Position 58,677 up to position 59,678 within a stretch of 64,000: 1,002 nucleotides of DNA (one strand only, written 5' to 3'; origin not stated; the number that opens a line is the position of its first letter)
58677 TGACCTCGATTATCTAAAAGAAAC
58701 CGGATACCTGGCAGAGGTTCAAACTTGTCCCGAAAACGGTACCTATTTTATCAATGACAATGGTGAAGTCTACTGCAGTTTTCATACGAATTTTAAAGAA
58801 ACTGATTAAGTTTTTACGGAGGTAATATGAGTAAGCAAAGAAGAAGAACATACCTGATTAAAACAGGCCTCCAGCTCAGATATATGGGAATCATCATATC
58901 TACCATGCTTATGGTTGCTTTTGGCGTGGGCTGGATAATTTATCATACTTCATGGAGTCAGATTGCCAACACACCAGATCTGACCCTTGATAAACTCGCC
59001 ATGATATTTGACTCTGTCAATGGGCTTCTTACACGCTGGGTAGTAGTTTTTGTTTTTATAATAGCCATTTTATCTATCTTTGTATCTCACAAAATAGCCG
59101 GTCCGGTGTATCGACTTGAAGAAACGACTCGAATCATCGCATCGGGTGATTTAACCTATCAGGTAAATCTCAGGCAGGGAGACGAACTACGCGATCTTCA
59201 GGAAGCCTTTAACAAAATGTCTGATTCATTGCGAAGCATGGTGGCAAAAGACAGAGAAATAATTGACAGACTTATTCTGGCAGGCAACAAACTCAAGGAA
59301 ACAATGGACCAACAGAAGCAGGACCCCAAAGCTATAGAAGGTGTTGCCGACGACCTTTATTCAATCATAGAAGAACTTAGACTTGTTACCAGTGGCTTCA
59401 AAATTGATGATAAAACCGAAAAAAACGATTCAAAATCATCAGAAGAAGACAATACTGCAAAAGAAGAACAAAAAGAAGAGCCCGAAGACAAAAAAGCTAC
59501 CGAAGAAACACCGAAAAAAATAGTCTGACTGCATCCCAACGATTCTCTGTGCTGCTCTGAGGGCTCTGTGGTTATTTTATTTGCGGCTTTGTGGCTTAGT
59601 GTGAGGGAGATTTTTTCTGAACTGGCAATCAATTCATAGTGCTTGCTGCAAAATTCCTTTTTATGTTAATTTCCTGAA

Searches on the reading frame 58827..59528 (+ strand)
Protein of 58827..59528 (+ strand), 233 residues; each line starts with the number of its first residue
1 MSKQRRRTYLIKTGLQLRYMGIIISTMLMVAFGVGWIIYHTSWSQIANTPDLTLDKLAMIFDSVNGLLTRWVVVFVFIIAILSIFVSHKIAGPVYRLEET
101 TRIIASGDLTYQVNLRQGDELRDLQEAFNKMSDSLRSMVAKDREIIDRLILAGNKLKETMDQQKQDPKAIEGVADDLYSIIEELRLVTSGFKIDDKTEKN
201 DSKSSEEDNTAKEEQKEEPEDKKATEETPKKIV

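Call 12: search_protein_families(library=pfam, proteins=[window:58827-59528:+], max_evalue=0.01)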
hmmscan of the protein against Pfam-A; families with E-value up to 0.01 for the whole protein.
window:58827-59528:+ (233 aa): 1 family
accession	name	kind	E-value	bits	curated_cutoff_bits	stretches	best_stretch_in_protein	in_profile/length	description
PF00672.30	HAMP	-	1.4e-11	44.9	25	1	85-136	1-52/53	HAMP domain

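Call 20: search_protein_families(library=ncbifam, proteins=[window:58827-59528:+], max_evalue=0.001)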
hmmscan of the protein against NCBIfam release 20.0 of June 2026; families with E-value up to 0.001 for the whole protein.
window:58827-59528:+ (233 aa): 22 families
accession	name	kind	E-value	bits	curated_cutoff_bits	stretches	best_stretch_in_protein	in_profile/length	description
NF033092.0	HK_WalK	equivalog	2.7e-10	39.5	725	1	61-140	172-251/594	cell wall metabolism sensor histidine kinase WalK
NF040691.1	MtrAB_MtrB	equivalog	2e-09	37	450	1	59-141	181-263/507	MtrAB system histidine kinase MtrB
NF007007.0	PRK09470.1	equivalog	2.1e-08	33.5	486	1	56-146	162-249/463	envelope stress sensor histidine kinase CpxA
NF012163.2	BaeS_SmeS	equivalog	3.4e-08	32.9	500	1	70-145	166-243/457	sensor histidine kinase efflux regulator BaeS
NF038263.1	prot_phos_SiaA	equivalog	3.6e-08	32.4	700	1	64-140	308-384/658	biofilm regulation protein phosphatase SiaA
NF007837.0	PRK10549.1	equivalog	5.7e-08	31.9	603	1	33-137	138-235/466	envelope stress sensor histidine kinase BaeS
NF058645.1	MCPCtpMPsAe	equivalog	3.7e-07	29.3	900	1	72-165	211-303/558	methyl-accepting chemotaxis protein CtpM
NF045911.1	TCSHisKinNblS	equivalog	7.8e-07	27.8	1000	1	69-142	179-257/621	two-component system sensor histidine kinase NblS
NF012226.0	AdeS_HK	equivalog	1.7e-06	27.4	500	1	24-140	18-136/353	two-component sensor histidine kinase AdeS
NF007004.0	PRK09467.1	equivalog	3.1e-06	26.3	415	1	67-146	158-235/440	two-component system sensor histidine kinase EnvZ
NF047496.1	HK_LIC11548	equivalog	3.2e-06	26.2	750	1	71-147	279-353/589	LIC_11548 family sensor histidine kinase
NF007898.0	PRK10604.1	equivalog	6.9e-06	25.5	478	1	94-149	164-219/433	two-component system sensor histidine kinase RstB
TIGR01386.1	cztS_silS_copS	subfamily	9.8e-06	24.8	292.55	1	62-136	160-235/457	heavy metal sensor histidine kinase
NF047851.1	MCPCitTducer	equivalog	2.2e-05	23.7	900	1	71-147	198-274/553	methyl-accepting chemotaxis citrate transducer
NF041210.1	his_kin_PieS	equivalog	3.6e-05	23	850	1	70-137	171-238/474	two component system sensor histidine kinase PieS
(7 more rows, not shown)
